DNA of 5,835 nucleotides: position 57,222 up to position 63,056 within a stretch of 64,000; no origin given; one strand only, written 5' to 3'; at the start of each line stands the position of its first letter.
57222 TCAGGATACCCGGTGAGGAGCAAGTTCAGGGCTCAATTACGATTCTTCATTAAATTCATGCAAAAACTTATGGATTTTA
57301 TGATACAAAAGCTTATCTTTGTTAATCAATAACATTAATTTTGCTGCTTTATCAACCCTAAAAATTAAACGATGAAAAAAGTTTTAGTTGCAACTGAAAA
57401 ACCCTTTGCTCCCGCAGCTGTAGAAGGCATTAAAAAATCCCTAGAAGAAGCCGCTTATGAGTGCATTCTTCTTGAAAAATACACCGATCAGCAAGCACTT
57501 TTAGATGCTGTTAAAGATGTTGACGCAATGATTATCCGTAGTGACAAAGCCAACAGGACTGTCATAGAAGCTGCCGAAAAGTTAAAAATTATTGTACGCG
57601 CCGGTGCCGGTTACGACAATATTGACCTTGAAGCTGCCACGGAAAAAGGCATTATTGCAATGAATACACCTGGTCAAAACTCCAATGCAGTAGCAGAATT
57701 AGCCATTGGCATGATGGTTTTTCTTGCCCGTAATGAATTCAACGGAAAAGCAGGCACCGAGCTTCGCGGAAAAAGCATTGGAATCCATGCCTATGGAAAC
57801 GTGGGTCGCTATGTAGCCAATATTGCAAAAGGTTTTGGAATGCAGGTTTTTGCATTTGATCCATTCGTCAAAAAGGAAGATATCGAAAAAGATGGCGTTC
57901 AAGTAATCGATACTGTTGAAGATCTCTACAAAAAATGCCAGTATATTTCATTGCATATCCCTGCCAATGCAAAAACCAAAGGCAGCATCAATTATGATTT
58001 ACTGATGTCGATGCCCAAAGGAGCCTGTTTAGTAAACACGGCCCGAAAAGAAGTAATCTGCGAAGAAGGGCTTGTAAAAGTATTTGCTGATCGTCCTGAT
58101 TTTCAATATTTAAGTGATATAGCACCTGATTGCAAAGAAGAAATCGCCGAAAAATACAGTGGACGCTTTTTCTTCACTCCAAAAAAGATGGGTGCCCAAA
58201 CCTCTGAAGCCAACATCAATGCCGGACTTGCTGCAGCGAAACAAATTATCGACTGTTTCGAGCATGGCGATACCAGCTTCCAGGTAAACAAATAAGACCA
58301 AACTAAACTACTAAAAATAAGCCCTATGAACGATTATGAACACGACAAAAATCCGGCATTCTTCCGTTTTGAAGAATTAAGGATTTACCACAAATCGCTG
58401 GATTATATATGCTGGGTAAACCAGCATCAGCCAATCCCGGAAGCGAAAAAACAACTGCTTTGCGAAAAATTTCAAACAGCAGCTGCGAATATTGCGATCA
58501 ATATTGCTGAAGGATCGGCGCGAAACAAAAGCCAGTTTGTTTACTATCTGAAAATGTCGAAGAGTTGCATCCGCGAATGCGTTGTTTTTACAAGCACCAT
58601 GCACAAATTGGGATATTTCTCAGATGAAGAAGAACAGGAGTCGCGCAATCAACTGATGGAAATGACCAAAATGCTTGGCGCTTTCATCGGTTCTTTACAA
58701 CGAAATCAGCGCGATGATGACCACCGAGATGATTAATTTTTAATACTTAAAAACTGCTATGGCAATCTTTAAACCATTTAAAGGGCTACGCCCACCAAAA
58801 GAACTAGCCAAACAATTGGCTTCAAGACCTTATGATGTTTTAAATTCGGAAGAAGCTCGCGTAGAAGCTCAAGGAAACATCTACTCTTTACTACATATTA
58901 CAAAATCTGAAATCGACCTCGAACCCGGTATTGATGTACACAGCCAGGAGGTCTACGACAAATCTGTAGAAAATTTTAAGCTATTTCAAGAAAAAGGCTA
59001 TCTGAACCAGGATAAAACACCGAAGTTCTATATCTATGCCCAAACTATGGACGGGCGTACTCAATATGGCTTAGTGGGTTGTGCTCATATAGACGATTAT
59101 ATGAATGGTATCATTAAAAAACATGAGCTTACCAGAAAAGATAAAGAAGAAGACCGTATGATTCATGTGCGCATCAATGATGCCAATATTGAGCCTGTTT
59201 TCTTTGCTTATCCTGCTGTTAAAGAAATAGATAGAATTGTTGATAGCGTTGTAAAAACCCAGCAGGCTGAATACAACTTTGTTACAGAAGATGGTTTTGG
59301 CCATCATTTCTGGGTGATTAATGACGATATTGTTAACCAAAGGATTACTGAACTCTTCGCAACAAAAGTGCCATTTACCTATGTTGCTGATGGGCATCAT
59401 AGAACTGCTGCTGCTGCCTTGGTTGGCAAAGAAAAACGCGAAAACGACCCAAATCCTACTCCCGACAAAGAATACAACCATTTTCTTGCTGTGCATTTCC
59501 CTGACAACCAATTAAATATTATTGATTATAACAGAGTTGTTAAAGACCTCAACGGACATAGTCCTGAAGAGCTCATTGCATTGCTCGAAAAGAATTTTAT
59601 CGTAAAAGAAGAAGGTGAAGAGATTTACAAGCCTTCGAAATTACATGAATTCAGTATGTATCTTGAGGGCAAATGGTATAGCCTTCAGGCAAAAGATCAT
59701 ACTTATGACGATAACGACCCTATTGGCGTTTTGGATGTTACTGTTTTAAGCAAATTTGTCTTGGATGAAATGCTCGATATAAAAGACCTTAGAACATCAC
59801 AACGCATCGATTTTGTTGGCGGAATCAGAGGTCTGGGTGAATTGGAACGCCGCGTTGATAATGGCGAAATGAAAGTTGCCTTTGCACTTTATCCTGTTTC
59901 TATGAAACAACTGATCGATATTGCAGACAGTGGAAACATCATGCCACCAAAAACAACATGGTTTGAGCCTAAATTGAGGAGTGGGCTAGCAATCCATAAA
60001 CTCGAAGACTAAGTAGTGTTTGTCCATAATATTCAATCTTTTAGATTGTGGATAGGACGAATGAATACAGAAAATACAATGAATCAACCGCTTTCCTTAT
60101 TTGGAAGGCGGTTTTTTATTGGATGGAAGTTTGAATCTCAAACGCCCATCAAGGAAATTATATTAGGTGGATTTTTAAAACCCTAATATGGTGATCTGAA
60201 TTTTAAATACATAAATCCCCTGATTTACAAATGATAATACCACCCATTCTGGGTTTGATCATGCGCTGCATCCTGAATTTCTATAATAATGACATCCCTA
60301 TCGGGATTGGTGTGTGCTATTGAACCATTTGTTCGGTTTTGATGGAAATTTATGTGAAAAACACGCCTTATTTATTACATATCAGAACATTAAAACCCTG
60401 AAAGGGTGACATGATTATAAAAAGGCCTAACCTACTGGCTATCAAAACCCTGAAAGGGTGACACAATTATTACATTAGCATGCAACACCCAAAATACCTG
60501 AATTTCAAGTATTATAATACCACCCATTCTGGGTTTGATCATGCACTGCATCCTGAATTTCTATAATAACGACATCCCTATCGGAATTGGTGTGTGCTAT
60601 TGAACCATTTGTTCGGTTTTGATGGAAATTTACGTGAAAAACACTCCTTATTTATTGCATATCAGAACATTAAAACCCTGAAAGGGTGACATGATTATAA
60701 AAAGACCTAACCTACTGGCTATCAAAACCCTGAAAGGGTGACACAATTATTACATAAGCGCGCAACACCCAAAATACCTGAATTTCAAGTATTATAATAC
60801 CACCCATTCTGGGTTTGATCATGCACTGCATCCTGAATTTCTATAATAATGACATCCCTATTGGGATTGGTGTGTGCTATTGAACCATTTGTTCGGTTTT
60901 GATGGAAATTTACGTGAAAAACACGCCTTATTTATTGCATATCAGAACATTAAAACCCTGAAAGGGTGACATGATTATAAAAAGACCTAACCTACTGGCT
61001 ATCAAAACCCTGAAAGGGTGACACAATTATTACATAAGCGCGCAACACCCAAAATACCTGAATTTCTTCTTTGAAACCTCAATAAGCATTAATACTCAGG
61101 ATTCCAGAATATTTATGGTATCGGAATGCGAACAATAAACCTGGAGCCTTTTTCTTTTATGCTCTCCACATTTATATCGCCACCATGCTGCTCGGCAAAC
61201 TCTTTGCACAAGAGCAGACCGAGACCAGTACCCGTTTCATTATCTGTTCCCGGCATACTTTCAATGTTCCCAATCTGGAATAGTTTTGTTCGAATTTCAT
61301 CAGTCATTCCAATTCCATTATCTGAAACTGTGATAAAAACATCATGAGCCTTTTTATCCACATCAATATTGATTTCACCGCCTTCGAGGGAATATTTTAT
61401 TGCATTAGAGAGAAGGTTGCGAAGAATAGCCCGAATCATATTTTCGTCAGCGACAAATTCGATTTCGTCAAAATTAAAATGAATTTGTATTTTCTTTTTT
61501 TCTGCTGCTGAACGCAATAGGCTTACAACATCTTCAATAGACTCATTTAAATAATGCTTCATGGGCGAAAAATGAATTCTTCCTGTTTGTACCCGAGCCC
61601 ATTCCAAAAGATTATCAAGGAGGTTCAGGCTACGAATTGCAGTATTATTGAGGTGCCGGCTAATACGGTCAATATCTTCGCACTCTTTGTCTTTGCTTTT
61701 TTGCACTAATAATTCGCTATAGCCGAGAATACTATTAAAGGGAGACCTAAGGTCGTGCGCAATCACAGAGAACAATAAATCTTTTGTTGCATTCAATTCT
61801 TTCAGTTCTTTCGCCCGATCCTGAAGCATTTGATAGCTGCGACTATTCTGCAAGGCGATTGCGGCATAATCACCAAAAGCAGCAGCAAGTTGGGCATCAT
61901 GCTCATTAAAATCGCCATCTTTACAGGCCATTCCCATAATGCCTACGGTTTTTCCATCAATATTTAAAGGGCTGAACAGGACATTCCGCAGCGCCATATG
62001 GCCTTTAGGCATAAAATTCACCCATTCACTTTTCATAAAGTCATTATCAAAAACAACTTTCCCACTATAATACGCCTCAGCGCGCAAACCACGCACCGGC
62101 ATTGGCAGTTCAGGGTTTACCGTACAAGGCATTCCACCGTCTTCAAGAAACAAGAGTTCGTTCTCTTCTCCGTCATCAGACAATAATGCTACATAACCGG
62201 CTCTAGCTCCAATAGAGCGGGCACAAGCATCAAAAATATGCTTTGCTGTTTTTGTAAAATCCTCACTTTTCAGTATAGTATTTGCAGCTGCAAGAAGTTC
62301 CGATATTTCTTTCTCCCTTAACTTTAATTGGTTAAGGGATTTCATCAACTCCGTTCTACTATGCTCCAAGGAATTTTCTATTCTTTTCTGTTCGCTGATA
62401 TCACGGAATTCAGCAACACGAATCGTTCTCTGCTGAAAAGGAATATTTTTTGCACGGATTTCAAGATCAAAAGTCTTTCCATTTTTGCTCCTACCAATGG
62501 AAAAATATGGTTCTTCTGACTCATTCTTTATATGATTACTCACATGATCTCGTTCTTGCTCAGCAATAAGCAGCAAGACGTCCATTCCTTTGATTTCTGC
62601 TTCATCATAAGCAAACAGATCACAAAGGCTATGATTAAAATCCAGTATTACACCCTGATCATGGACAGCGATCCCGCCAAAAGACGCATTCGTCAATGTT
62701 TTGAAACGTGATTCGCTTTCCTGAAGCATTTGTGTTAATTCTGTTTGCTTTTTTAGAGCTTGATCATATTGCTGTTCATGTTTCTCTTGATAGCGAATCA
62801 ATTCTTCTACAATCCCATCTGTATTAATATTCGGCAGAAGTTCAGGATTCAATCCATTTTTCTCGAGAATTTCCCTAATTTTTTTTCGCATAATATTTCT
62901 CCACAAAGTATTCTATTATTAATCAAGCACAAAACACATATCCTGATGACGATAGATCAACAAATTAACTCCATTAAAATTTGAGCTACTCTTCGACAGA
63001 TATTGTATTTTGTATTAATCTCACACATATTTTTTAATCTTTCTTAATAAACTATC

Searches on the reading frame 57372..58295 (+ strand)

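Call 64: search_protein_families(library=pfam, proteins=[window:57372-58295:+], max_evalue=0.001)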
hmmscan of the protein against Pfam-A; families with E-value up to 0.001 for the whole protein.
window:57372-58295:+ (307 aa): 4 families
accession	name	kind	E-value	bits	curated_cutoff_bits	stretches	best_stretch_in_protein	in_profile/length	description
PF02826.25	2-Hacid_dh_C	-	6.6e-30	104.2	25.1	1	124-249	27-152/178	D-isomer specific 2-hydroxyacid dehydrogenase, NAD binding domain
PF00389.36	2-Hacid_dh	-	9.3e-30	103.5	24.6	1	22-306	13-134/134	D-isomer specific 2-hydroxyacid dehydrogenase, catalytic domain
PF03709.21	OKR_DC_1_N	-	0.00075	20.2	29.3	0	14-71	3-60/111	Orn/Lys/Arg decarboxylase, N-terminal domain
PF03446.21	NAD_binding_2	-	0.00098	19.6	21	0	137-224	3-93/161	NAD binding domain of 6-phosphogluconate dehydrogenase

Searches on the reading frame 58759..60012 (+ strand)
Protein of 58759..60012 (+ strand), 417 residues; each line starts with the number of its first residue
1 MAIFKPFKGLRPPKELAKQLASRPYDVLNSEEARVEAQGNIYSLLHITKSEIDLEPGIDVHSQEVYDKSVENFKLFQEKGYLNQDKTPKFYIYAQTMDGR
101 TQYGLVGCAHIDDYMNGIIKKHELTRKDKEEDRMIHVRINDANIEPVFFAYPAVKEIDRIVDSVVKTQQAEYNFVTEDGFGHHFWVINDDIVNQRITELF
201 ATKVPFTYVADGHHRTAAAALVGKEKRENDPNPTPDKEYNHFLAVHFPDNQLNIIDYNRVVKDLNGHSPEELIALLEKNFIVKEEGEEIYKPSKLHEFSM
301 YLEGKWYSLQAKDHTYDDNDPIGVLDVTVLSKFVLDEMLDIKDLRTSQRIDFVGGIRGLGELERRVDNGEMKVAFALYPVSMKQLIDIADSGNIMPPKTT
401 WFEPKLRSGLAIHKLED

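Call 64: search_protein_families(library=pfam, proteins=[window:58759-60012:+], max_evalue=0.001)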
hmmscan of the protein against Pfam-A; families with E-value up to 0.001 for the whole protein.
window:58759-60012:+ (417 aa): 1 family
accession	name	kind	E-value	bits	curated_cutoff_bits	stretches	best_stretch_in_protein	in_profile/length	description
PF06245.16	DUF1015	-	8.9e-104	347.3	25.8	1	5-328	2-325/325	Protein of unknown function (DUF1015)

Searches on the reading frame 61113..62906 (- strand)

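Call 9: search_protein_families(library=pfam, proteins=[window:61113-62906:-], max_evalue=0.001)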
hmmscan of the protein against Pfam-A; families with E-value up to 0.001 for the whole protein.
window:61113-62906:- (597 aa): 9 families
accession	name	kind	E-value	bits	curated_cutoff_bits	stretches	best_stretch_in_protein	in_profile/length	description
PF02518.31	HATPase_c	-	6.6e-26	91.4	26.4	1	487-596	2-109/111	Histidine kinase-, DNA gyrase B-, and HSP90-like ATPase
PF13185.12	GAF_2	-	1.1e-18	68.1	28.6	1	215-353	2-136/136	GAF domain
PF00512.31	HisKA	-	1.2e-09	38.5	26.9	1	375-442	2-66/66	His Kinase A (phospho-acceptor) domain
PF13426.13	PAS_9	-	3.7e-08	34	27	1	82-172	8-103/103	PAS domain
PF01590.32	GAF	-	4.9e-06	27.5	22.4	1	219-352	4-133/133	GAF domain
PF13492.12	GAF_3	-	5.4e-06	27.3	27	1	275-354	57-129/129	GAF domain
PF00989.32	PAS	-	4.5e-05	23.9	22.6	1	73-155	9-96/113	PAS fold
PF13581.12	HATPase_c_2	-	0.0006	20.3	27.4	0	491-573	32-111/127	Histidine kinase-like ATPase domain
PF13589.12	HATPase_c_3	-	0.00073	20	25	0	496-564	8-77/137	Histidine kinase-, DNA gyrase B-, and HSP90-like ATPase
